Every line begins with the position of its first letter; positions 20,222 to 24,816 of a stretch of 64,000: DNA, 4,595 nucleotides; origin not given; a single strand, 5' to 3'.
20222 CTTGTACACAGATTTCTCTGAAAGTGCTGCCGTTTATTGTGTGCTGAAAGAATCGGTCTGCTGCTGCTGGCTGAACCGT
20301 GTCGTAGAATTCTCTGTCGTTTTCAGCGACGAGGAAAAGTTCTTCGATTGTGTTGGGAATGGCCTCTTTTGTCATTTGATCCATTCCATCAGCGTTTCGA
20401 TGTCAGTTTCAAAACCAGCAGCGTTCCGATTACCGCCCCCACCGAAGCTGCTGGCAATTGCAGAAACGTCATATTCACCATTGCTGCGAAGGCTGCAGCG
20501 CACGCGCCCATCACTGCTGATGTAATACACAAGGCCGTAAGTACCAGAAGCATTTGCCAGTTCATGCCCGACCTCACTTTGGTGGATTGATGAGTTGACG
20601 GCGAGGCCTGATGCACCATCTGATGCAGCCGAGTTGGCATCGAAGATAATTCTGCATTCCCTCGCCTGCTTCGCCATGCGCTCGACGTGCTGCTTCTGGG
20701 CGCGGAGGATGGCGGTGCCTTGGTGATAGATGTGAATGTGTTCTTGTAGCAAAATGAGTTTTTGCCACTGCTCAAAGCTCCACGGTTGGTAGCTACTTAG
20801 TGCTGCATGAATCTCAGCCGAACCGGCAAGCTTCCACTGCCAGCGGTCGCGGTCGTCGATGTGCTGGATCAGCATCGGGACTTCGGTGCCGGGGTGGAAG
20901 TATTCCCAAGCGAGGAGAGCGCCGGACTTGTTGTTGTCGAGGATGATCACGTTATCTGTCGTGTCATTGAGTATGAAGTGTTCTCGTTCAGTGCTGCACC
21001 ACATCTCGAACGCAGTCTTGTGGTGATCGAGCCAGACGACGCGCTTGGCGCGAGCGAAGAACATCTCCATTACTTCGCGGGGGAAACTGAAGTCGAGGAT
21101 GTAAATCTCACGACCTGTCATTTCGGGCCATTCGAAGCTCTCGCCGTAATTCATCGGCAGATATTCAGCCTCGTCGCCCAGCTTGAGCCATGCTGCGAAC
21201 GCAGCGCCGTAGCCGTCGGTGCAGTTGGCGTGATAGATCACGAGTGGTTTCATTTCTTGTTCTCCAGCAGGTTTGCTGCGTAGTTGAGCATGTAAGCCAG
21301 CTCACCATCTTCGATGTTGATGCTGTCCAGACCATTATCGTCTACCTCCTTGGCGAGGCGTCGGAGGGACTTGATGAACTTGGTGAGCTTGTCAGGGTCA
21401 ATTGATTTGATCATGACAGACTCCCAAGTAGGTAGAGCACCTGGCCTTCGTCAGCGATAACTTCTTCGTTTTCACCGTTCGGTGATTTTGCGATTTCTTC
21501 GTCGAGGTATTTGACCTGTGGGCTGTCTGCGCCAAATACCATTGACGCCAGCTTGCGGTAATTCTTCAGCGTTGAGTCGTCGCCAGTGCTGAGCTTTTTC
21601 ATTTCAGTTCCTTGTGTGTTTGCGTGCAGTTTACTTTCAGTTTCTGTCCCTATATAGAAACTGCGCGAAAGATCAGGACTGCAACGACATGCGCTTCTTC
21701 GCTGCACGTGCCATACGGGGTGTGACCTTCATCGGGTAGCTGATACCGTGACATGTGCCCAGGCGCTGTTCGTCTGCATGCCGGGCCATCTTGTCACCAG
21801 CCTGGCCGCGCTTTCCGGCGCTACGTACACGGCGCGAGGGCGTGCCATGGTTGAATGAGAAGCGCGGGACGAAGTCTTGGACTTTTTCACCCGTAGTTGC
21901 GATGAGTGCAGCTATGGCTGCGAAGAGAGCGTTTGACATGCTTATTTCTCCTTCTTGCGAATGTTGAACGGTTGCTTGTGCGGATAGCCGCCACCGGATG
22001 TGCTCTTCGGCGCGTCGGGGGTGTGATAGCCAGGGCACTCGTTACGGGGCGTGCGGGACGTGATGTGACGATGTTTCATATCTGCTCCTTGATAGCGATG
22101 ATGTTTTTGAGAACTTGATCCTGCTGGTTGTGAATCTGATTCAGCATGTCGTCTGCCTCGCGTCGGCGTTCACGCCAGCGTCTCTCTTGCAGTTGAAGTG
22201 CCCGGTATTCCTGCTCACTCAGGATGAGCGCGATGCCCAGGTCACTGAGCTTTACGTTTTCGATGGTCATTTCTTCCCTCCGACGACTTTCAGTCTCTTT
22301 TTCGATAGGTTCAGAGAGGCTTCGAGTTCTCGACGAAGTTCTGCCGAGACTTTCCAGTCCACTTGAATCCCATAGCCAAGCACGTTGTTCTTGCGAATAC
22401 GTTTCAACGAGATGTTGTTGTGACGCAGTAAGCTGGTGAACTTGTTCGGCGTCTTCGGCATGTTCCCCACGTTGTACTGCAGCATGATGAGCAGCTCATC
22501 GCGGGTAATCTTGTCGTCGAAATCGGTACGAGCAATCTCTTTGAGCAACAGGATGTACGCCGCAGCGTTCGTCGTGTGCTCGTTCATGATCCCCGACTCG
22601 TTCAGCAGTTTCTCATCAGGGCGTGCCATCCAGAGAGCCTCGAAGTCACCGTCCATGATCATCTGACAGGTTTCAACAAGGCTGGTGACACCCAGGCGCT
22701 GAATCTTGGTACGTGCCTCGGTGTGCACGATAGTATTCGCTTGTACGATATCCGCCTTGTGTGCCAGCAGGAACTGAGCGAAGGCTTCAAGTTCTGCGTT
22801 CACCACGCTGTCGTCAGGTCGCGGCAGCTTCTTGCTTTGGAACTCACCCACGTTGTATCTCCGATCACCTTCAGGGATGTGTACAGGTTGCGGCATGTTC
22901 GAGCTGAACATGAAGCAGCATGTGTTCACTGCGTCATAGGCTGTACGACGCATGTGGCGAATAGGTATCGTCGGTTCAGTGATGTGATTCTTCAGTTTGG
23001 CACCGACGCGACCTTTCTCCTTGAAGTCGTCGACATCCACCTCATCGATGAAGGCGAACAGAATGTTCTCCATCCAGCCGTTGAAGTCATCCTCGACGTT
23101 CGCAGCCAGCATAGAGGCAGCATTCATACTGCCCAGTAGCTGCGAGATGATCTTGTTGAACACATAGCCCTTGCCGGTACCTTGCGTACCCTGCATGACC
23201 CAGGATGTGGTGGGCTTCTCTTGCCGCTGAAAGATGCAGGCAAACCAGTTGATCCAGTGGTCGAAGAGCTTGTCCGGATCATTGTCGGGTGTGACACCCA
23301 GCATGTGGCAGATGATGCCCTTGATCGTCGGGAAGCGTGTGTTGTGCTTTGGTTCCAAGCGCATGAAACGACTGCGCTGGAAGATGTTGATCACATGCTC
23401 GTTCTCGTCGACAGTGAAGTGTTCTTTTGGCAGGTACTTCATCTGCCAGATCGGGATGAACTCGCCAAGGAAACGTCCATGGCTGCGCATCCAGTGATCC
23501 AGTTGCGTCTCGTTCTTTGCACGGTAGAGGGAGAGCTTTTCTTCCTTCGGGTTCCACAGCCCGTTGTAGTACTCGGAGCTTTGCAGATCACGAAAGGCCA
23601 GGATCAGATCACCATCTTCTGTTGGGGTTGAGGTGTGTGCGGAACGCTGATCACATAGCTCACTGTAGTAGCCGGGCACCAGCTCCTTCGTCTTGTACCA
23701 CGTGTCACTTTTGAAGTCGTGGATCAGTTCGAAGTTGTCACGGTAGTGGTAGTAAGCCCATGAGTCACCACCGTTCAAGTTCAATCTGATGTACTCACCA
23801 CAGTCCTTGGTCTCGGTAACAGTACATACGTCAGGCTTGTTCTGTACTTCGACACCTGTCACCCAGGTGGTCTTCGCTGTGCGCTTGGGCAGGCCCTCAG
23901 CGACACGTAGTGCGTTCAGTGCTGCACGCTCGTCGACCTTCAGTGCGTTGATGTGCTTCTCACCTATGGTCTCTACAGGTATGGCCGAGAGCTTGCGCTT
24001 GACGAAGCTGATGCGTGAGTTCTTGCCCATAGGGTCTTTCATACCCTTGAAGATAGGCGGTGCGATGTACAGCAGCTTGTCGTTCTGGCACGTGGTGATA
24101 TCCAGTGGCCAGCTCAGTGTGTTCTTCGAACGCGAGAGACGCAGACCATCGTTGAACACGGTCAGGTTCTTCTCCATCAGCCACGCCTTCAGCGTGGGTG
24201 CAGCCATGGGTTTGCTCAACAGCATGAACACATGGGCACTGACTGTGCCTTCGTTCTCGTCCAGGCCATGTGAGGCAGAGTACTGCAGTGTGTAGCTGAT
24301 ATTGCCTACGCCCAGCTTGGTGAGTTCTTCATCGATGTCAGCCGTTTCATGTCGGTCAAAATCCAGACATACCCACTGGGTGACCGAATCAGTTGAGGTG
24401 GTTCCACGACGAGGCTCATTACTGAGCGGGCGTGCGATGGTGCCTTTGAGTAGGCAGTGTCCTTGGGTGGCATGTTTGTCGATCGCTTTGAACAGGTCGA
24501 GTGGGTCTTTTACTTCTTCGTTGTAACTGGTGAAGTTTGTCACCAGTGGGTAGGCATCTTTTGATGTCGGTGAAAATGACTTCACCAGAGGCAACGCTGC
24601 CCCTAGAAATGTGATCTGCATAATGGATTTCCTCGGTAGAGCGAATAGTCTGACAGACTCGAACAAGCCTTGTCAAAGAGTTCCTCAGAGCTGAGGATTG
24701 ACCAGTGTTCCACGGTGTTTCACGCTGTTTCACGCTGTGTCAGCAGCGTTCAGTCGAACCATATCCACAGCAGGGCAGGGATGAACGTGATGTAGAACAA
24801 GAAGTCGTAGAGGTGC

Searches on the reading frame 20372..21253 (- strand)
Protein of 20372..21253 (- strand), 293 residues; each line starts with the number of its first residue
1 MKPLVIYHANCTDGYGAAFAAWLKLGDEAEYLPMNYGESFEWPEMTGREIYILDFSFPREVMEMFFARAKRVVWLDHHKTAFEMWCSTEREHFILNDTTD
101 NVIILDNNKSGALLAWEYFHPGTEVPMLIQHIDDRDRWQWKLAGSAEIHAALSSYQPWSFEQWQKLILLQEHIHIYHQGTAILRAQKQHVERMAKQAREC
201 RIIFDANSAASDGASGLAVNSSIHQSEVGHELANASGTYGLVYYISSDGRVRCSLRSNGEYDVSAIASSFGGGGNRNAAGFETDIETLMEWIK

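Call 50: search_protein_families(library=pfam, proteins=[window:20372-21253:-], max_evalue=0.01)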
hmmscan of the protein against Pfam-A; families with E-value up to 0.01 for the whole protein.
window:20372-21253:- (293 aa): 1 family
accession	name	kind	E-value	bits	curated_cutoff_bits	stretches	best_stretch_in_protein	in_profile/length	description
PF02272.25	DHHA1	-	3e-05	24.8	25.9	1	241-286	34-87/102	DHHA1 domain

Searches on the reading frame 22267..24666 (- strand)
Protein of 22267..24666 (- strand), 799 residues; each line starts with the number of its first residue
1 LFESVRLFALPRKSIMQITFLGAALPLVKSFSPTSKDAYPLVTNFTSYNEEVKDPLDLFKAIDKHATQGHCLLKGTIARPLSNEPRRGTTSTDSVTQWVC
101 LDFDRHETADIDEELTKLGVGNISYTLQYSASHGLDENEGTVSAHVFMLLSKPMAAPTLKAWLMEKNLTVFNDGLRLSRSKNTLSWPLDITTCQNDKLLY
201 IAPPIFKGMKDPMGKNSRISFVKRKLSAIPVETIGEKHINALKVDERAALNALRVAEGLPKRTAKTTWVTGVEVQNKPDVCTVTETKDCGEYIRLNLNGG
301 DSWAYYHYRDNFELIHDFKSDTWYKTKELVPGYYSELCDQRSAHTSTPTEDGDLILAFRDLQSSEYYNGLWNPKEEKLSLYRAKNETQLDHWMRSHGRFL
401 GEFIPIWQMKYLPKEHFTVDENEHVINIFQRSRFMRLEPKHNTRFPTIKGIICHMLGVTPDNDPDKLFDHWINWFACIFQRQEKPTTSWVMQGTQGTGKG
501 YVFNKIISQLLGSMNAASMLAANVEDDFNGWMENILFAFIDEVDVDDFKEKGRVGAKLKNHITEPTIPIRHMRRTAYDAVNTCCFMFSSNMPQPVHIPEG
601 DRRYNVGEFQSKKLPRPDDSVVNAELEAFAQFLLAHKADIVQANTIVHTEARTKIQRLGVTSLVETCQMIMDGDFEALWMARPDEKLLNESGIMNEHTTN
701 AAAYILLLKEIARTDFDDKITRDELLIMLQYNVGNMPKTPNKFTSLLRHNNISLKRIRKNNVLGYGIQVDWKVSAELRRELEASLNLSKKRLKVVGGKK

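Call 11: search_protein_families(library=pfam, proteins=[window:22267-24666:-], max_evalue=0.01)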
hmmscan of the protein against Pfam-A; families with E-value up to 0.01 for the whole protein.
window:22267-24666:- (799 aa): 3 families
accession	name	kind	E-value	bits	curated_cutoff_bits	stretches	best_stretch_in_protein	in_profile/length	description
PF19263.5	DUF5906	-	3.9e-18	66.6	27.6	1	491-603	1-114/114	Family of unknown function (DUF5906)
PF05272.17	VapE-like_dom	-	0.00012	22.1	25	1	447-615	11-173/217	Virulence-associated protein E-like domain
PF13337.12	BrxL_ATPase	-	0.0037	16.5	25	1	493-596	72-172/313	Lon-like protease BrxL-like, ATPase domain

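Call 12: search_protein_families(library=phrogs, proteins=[window:22267-24666:-], max_evalue=0.01)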
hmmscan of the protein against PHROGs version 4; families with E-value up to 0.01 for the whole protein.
window:22267-24666:- (799 aa): 8 families
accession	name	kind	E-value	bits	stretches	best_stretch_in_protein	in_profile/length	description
phrog_24712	-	unknown function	1.8e-179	599.4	1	16-778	1-765/801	-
phrog_1156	-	DNA, RNA and nucleotide metabolism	5.6e-20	72.5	1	470-606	541-680/855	DNA primase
phrog_1829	-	DNA, RNA and nucleotide metabolism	5.1e-14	52.3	1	465-626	482-643/772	DNA primase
phrog_4762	-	unknown function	3.6e-10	39.5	1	445-635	465-656/822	-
phrog_9765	-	DNA, RNA and nucleotide metabolism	1.7e-07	30.6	1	477-606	617-744/939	DNA primase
phrog_2249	-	DNA, RNA and nucleotide metabolism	4e-06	26.8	1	305-552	347-609/802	DNA primase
phrog_19785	-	DNA, RNA and nucleotide metabolism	2.4e-05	23.7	1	492-604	468-578/745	DNA polymerase/primase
phrog_16950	-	DNA, RNA and nucleotide metabolism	0.0035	16.3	1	122-163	136-177/843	DNA primase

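Call 14: search_dna_similar(query=window:22267-24666:-, collection=phages, mode=protein, max_rows=30, max_evalue=0.00001)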
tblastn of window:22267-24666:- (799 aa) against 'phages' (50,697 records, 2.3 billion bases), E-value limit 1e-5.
Records with a match: 49; places in all: 49; records where one place covers at least 80% of the query: 7.
Best place of each record, by identity: <60% 49.
By first word of the organism name: Pseudomonas 7; Moraxella 7; Burkholderia 4; Pectobacterium 4; Xylella 4; Achromobacter 3; Serratia 3; Stenotrophomonas 2; Vibrio 2; Cronobacter 2; and 10 more.
By host as written in the record: - 8; Moraxella catarrhalis 7; Pectobacterium carotovorum 4; Pseudomonas aeruginosa 3; Achromobacter xylosoxidans 3; Serratia sp. ATCC 39006 2; Vibrio lentus 2; Cronobacter sakazakii 2; and 15 more.
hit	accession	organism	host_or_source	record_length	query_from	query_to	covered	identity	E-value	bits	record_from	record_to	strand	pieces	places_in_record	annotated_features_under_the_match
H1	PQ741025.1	Pseudomonas phage CRPAP1904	Pseudomonas aeruginosa CRPA190 ...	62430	16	773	95%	37.0%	6e-148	486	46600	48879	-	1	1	hypothetical protein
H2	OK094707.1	Pseudomonas phage YMC17/07/R4900a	Pseudomonas aeruginosa YMC17/07/R4900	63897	16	773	95%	37.0%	8e-148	486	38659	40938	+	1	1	hypothetical protein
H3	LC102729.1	Pseudomonas phage phiR18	-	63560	16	773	95%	36.9%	5e-147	483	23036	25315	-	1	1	hypothetical protein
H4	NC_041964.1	Pseudomonas phage phiR18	-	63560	16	773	95%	36.9%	5e-147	483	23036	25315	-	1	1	hypothetical protein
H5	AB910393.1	Pseudomonas phage KPP25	Pseudomonas aeruginosa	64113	16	773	95%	36.9%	5e-147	483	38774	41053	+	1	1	hypothetical protein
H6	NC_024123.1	Pseudomonas phage KPP25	Pseudomonas aeruginosa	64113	16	773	95%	36.9%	5e-147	483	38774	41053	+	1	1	hypothetical protein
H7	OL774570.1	Aeromonas phage phiA008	Aeromonas sp.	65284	14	676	83%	26.0%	3e-53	206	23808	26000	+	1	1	hypothetical protein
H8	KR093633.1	Moraxella phage Mcat9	Moraxella catarrhalis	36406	451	751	38%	23.3%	2e-6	58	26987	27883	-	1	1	hypothetical protein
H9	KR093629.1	Moraxella phage Mcat5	Moraxella catarrhalis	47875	352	606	32%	25.4%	1e-7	62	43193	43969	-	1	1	hypothetical protein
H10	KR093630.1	Moraxella phage Mcat6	Moraxella catarrhalis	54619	352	606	32%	25.4%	1e-7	62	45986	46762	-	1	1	hypothetical protein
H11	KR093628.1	Moraxella phage Mcat4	Moraxella catarrhalis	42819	374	606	29%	27.1%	7e-7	59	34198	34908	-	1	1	hypothetical protein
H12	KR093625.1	Moraxella phage Mcat1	Moraxella catarrhalis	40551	374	606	29%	27.1%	9e-7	59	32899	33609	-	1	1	hypothetical protein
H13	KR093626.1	Moraxella phage Mcat2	Moraxella catarrhalis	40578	374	606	29%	27.1%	9e-7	59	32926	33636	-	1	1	hypothetical protein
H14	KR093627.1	Moraxella phage Mcat3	Moraxella catarrhalis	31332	374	606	29%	27.1%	1e-6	59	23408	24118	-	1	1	hypothetical protein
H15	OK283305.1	Roseobacter phage RDJL3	Roseobacter denitrificans OCh 114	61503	409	616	26%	28.1%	5e-12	76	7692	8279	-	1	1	integrase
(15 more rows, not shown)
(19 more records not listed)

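Call 15: get_annotated_region(hit=H4, flank=8000)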
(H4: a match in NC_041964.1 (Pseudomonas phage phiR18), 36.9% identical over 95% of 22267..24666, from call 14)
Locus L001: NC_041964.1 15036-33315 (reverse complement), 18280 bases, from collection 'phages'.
description: Pseudomonas phage R18 DNA, complete genome.
organism: Pseudomonas phage phiR18 (NCBI taxid 1752027)
taxonomy: Viruses; Duplodnaviria; Heunggongvirae; Uroviricota; Caudoviricetes; Kochitakasuvirus; Kochitakasuvirus R18
host: -; source: -; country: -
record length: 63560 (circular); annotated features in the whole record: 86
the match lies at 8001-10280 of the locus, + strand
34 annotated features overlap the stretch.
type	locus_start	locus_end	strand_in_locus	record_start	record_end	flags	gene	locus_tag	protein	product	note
CDS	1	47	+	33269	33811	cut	-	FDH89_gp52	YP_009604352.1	hypothetical protein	-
CDS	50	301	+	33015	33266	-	-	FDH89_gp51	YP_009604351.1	hypothetical protein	-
CDS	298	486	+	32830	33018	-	-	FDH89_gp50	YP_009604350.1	hypothetical protein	-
CDS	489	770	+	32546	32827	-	-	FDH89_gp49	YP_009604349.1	hypothetical protein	-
CDS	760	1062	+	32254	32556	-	-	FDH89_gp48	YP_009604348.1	hypothetical protein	-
CDS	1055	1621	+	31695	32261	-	-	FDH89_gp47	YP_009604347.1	Cysteine desulfurase, SufS subfamily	-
CDS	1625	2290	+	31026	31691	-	-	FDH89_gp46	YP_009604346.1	hypothetical protein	-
CDS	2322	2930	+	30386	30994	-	-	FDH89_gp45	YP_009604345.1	hypothetical protein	-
CDS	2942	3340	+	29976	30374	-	-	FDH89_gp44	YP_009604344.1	hypothetical protein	-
CDS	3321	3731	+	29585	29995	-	-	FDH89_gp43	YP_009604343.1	hypothetical protein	-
CDS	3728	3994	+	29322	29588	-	-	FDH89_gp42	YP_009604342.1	hypothetical protein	-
CDS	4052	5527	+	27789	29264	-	-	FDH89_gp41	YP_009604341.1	Cell division protein FtsH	-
CDS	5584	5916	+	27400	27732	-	-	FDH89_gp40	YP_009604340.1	hypothetical protein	-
CDS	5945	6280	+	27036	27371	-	-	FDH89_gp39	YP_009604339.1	hypothetical protein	-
CDS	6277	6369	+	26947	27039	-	-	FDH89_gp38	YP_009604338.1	hypothetical protein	-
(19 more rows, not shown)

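Call 21: find_related_loci(query=window:22267-24666:-, collection=viral_contigs, flank=6000)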
Query window:22267-24666:- (799 aa) in viral_contigs; peptide patterns used: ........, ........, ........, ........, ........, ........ (x = any residue, [..] = any of these).
18 stretches matched a pattern; 17 encode a relative of the query (tblastn E <= 1e-3); 17 distinct loci.
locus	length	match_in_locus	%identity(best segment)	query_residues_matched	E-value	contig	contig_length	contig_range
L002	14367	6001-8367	60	18-795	0e+0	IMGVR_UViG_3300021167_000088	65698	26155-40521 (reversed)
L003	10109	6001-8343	59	18-791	0e+0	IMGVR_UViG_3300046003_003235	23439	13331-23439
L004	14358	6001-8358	59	13-795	0e+0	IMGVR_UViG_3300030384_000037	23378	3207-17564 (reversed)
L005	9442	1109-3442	44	16-781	0e+0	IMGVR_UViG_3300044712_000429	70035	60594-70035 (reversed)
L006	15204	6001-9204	59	12-792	0e+0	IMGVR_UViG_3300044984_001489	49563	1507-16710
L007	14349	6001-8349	38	9-786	1e-161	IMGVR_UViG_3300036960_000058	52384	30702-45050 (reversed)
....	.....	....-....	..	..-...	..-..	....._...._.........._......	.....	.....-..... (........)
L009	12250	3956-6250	29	26-772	6e-99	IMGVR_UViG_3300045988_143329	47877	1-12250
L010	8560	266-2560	30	26-772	2e-98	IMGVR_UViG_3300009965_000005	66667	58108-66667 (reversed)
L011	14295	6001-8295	30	26-772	3e-98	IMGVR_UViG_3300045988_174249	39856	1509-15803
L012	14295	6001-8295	29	26-772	2e-97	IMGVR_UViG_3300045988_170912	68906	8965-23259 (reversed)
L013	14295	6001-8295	29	26-772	1e-98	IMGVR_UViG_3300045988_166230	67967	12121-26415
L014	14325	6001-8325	27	17-747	6e-77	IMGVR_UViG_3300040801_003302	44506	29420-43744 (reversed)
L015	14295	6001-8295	30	26-772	8e-99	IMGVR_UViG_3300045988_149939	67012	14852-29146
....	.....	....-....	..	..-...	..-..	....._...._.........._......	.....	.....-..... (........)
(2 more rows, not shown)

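Call 31: search_solved_structures(query=window:22267-24666:-, max_evalue=0.1)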
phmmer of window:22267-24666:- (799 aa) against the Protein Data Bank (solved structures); distinct sequences matched with E-value up to 0.1: 2.
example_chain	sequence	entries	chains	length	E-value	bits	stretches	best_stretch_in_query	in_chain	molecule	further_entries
6k9e_A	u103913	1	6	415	1.7e-25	92.6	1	419-679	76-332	Primase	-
6k9c_A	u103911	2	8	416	1.7e-25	92.6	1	419-679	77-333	Primase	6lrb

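Call 75: search_protein_families(library=ncbifam, proteins=[window:22267-24621:-], max_evalue=0.1)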
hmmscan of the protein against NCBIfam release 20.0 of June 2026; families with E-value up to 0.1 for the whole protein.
window:22267-24621:- (784 aa): 1 family
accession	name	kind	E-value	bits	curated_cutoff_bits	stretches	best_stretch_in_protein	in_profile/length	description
TIGR01613.1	primase_Cterm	subfamily_domain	5.6e-08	32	108.7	1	418-579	28-185/304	phage/plasmid primase, P4 family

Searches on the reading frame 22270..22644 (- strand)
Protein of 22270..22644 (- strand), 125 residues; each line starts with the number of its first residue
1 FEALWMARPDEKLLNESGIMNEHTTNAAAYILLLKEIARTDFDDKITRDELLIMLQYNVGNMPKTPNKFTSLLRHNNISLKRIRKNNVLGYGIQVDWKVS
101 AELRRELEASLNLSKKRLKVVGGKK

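Call 76: search_solved_structures(query=window:22270-22644:-, max_evalue=10)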
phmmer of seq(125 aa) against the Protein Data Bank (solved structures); distinct sequences matched with E-value up to 10: 0.

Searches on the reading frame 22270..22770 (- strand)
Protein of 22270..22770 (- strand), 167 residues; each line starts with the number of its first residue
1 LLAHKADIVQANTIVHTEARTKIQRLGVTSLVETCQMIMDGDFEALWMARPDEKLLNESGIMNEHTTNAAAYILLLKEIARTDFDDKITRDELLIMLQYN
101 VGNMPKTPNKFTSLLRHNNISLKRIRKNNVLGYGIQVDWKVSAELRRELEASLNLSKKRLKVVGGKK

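Call 85: find_homologous_proteins(query=window:22270-22770:-, max_evalue=0.001)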
Query window:22270-22770:- (167 aa): 7 proteins with E <= 0.001 among 39 candidates.
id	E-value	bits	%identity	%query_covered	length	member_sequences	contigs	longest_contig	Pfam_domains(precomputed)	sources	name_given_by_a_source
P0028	5.5e-49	184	54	97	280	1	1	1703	PF19263.6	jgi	-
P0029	7.7e-47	177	51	98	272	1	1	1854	PF19263.6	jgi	jgi:hypothetical protein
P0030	9.0e-43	164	51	96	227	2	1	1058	-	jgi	jgi:hypothetical protein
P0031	4.2e-30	122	58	66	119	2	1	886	-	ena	-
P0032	2.1e-16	78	33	98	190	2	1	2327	-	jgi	-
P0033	3.9e-14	71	45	45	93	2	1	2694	-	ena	-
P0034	1.2e-12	66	46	41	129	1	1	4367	-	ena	-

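Call 93: predict_structure(alignment_id=A5)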
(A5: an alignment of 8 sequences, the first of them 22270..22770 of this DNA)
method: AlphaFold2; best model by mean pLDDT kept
length: 167 residues; sequences in the alignment: 8
mean_pLDDT: 78.2   pTM: 0.70
mean pLDDT of the five models: 78.2, 77.1, 76.8, 75.4, 75.4
residues with pLDDT >= 90: 67; 70-90: 58; 50-70: 15; < 50: 27
segments of 3 or more residues with pLDDT < 50: 1-16, 157-167
pLDDT, mean of each block of 10 residues (from residue 1): 38 49 63 91 89 79 82 92 90 92 87 92 93 94 87 59 40
secondary structure, 60 per line:
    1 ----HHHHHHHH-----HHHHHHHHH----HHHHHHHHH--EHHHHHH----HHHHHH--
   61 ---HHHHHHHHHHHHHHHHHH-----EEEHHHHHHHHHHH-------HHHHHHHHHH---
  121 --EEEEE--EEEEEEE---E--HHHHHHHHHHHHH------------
elements in order: H5-12 H18-26 H31-39 H43-48 H53-58 H64-81 E87-89 H90-100 H108-117 E123-127 E130-136 H143-155

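Call 98: fold_search(model_id=the predicted structure, library=pdb)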
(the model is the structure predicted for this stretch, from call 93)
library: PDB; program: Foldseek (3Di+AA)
matches with E <= 10: 243; with E <= 0.001: 0
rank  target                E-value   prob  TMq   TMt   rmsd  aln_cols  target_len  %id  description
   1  6k9c_A                6.5e-02  0.99  0.41  0.19   5.4       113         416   15  The apo structure of NrS-1 C terminal region (305-718) (released 2020-04-08)
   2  6k9c_B                9.6e-02  0.97  0.39  0.18   5.7       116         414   16  The apo structure of NrS-1 C terminal region (305-718) (released 2020-04-08)
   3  6lrb_A                1.5e-01  0.95  0.39  0.18   5.4       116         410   16  The A form apo structure of NrS-1 C terminal region-CTR (released 2020-04-08)
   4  6lrb_F                1.9e-01  0.92  0.39  0.18   5.4       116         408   16  The A form apo structure of NrS-1 C terminal region-CTR (released 2020-04-08)
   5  6lrb_D                3.0e-01  0.87  0.39  0.18   5.4       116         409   16  The A form apo structure of NrS-1 C terminal region-CTR (released 2020-04-08)
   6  6lrb_B                4.0e-01  0.82  0.39  0.18   5.4       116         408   16  The A form apo structure of NrS-1 C terminal region-CTR (released 2020-04-08)
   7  6lrb_C                4.2e-01  0.82  0.39  0.18   5.4       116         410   16  The A form apo structure of NrS-1 C terminal region-CTR (released 2020-04-08)
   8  6k9e_C                5.3e-01  0.72  0.38  0.18   5.4       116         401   16  The A form apo structure of NrS-1 C terminal region-CTR(305-718) (released 2020-06-17)
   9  7wh4_A                5.6e-01  0.33  0.23  0.34   9.3        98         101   10  Crystal structure of the PadR-family transcriptional regulator Rv3488 of Mycobacterium tuberculosis H37Rv in complex w (released 2022-02-09)
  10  6k9e_B                6.3e-01  0.72  0.40  0.18   5.4       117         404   14  The A form apo structure of NrS-1 C terminal region-CTR(305-718) (released 2020-06-17)
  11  6u8t_A                6.7e-01  0.08  0.17  0.14  17.6       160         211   11  Crystal structure of YopT domain of Pasteurella Multocida PfhB2-toxin (released 2020-09-09)
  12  6k9e_A                9.4e-01  0.54  0.38  0.18   5.4       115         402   16  The A form apo structure of NrS-1 C terminal region-CTR(305-718) (released 2020-06-17)
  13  6u8t_C                1.1e+00  0.06  0.16  0.14  17.2       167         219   10  Crystal structure of YopT domain of Pasteurella Multocida PfhB2-toxin (released 2020-09-09)
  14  6r7f_G                1.2e+00  0.09  0.27  0.24  14.0       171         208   10  Structural basis of Cullin-2 RING E3 ligase regulation by the COP9 signalosome (released 2019-08-28)
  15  9is6_G                1.2e+00  0.06  0.20  0.17  14.5       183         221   10  CryoEM structure of Plant-Complex-C-5b (released 2025-07-23)
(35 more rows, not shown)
